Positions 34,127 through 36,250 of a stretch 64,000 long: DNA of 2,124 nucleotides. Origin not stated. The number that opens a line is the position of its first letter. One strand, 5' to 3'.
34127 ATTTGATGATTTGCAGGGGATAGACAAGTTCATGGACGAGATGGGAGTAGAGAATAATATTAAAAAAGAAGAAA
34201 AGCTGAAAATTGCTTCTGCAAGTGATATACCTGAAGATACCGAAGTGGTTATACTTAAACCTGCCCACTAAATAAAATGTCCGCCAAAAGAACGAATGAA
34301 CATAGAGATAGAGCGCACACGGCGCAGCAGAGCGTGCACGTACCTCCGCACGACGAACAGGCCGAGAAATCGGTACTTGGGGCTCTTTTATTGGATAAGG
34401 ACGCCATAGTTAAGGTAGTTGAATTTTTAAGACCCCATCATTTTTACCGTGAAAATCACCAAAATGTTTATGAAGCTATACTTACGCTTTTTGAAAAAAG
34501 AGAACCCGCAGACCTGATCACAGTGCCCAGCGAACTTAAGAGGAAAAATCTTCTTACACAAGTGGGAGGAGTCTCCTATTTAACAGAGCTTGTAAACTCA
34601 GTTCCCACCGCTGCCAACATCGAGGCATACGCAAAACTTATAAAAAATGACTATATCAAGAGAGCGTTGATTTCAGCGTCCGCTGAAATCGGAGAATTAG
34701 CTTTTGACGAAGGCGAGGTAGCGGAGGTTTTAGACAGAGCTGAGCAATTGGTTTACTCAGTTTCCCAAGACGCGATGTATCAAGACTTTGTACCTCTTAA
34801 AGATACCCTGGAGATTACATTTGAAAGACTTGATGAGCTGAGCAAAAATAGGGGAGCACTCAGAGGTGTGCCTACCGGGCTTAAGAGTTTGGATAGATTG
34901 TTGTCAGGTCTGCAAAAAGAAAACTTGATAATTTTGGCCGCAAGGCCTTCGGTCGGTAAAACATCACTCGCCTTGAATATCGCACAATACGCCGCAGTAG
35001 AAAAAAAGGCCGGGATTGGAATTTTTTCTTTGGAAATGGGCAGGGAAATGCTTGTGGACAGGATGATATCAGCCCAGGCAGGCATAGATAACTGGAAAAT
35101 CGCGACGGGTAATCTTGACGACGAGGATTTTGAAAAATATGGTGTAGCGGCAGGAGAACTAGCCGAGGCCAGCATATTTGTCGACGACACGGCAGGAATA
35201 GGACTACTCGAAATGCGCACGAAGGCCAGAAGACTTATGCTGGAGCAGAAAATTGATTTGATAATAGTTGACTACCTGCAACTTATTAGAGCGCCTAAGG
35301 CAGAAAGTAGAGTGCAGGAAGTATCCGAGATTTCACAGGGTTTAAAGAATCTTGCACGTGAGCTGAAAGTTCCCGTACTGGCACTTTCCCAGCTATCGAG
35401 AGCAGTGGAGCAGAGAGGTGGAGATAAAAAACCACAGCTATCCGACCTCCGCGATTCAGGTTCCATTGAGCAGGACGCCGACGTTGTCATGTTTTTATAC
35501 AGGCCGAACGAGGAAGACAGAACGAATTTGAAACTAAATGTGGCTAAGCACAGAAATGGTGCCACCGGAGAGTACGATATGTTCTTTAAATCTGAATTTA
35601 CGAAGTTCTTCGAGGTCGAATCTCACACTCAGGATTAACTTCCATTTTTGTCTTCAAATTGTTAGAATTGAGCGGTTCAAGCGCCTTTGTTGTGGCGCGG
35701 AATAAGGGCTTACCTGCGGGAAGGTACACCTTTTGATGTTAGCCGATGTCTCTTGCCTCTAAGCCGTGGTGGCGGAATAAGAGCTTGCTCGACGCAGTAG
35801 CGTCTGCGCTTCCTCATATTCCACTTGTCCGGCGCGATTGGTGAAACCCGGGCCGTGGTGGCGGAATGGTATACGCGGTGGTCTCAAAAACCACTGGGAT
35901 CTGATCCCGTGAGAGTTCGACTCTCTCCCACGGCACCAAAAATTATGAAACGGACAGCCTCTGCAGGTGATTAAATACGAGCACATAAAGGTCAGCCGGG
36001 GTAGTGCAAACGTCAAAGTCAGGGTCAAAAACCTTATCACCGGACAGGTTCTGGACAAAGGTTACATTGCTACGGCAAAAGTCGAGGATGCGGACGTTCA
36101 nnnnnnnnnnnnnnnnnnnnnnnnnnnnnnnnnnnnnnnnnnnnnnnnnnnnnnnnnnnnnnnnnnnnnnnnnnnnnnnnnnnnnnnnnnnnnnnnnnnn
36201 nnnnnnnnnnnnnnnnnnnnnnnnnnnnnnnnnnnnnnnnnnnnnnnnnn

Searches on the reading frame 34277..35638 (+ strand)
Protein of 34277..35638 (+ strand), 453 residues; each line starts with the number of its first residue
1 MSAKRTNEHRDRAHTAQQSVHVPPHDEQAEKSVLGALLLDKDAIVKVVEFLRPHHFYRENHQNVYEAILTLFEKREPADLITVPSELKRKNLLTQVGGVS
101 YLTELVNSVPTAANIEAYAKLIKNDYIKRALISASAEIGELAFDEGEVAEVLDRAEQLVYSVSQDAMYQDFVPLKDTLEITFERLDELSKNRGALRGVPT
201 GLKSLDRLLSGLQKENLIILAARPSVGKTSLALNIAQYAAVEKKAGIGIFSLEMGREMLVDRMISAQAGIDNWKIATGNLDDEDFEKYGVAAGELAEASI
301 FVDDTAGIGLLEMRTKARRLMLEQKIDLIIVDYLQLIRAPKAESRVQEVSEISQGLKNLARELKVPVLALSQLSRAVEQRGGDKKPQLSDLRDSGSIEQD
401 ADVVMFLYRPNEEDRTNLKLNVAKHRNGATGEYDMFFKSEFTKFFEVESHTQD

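Call 7: search_protein_families(library=pfam, proteins=[window:34277-35635:+], max_evalue=0.01)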
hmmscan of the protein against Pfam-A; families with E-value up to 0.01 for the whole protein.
window:34277-35635:+ (453 aa): 5 families
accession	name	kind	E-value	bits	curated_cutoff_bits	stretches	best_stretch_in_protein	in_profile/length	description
PF03796.21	DnaB_C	-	5.7e-98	327.8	27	1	197-445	1-254/255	DnaB-like helicase C terminal domain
PF00772.26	DnaB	-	1.1e-36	125.4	23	1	23-123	2-102/103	DnaB-like helicase N terminal domain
PF13481.12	AAA_25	-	1e-09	38.8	27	1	202-373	19-190/195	AAA domain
PF20720.3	nSTAND3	-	0.0013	18.9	27.2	1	204-244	6-46/155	Novel STAND NTPase 3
PF06745.19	ATPase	-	0.0072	16.2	26.6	0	198-273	1-77/231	KaiC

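Call 21: find_encoding_contigs(protein=window:34277-35638:+, flank=3000, max_places=6)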
Protein window:34277-35638:+ (453 aa): 24 contigs read that carry it; 5 places shown.
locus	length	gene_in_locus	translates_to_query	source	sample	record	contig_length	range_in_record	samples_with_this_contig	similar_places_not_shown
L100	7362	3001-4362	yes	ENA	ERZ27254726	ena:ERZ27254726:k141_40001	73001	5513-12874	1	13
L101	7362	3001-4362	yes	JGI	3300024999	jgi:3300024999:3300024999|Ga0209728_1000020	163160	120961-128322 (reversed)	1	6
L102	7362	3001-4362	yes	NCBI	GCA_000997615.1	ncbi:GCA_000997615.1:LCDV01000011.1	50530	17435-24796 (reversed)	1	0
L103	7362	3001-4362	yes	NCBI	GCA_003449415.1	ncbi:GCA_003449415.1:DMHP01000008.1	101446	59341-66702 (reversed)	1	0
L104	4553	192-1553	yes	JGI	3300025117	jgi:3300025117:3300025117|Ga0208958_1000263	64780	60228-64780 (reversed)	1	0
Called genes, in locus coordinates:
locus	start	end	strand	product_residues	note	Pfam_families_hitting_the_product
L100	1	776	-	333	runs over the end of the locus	PF03462:PCRF, PF00472:RF-1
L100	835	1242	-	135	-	PF01197:Ribosomal_L31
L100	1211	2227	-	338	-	PF00892:EamA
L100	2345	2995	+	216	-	PF13483:Lactamase_B_3, PF12706:Lactamase_B_2 (weak)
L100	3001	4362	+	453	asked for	PF00772:DnaB, PF03796:DnaB_C, PF13481:AAA_25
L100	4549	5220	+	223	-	PF08207:EFP_N, PF01132:EFP, PF09285:Elong-fact-P_C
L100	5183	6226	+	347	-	PF01258:zf-dskA_traR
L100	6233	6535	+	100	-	PF01252:Peptidase_A8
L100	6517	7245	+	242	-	PF00849:PseudoU_synth_2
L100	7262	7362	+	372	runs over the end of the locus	PF13399:LytR_C (faint)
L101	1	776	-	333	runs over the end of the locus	PF03462:PCRF, PF00472:RF-1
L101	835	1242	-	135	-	PF01197:Ribosomal_L31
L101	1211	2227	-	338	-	PF00892:EamA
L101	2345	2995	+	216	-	PF13483:Lactamase_B_3, PF12706:Lactamase_B_2 (weak)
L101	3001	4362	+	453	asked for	PF00772:DnaB, PF03796:DnaB_C, PF13481:AAA_25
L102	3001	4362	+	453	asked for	PF00772:DnaB, PF03796:DnaB_C, PF13481:AAA_25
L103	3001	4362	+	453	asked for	PF00772:DnaB, PF03796:DnaB_C, PF13481:AAA_25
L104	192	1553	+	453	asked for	PF00772:DnaB, PF03796:DnaB_C, PF13481:AAA_25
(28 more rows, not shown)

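Call 69: search_protein_families(library=pfam, proteins=[P0121, P0134], max_evalue=0.0001)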
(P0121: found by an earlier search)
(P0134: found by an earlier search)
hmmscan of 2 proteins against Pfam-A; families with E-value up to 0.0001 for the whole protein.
P0121 (183 aa): 3 families
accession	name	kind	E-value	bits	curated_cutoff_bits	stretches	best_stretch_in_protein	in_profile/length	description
PF09285.17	Elong-fact-P_C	-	3.2e-23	81.6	25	1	129-182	3-56/56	Elongation factor P, C-terminal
PF01132.26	EFP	-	2.2e-17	63.2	27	1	67-119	1-54/54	Elongation factor P (EF-P) OB domain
PF08207.18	EFP_N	-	6.7e-14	52.1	23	1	3-59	2-58/58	Elongation factor P (EF-P) KOW-like domain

P0134 (147 aa): 2 families
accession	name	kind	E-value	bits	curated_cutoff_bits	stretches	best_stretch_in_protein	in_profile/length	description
PF09285.17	Elong-fact-P_C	-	2e-23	82.2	25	1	93-146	3-56/56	Elongation factor P, C-terminal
PF01132.26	EFP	-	1.9e-17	63.4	27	1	31-83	1-54/54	Elongation factor P (EF-P) OB domain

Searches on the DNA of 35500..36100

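Call 16: search_rna_families(source=window, start=35500, end=36100, threshold=evalue, max_evalue=10)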
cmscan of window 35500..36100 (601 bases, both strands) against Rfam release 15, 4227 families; matches with E-value up to 10: 3.
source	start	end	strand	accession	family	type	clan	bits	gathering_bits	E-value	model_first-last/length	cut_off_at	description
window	35852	35935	+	RF00005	tRNA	Gene; tRNA;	CL00001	58.2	29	5e-12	1-71/71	no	tRNA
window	35929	36043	+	RF01954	SOX2OT_exon4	Gene; lncRNA;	-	12.5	40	6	1-109/109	no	SOX2 overlapping transcript exon 4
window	35874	35924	+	RF00024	Telomerase-vert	Gene;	CL00004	8.7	70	7.1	246-304/443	no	Vertebrate telomerase RNA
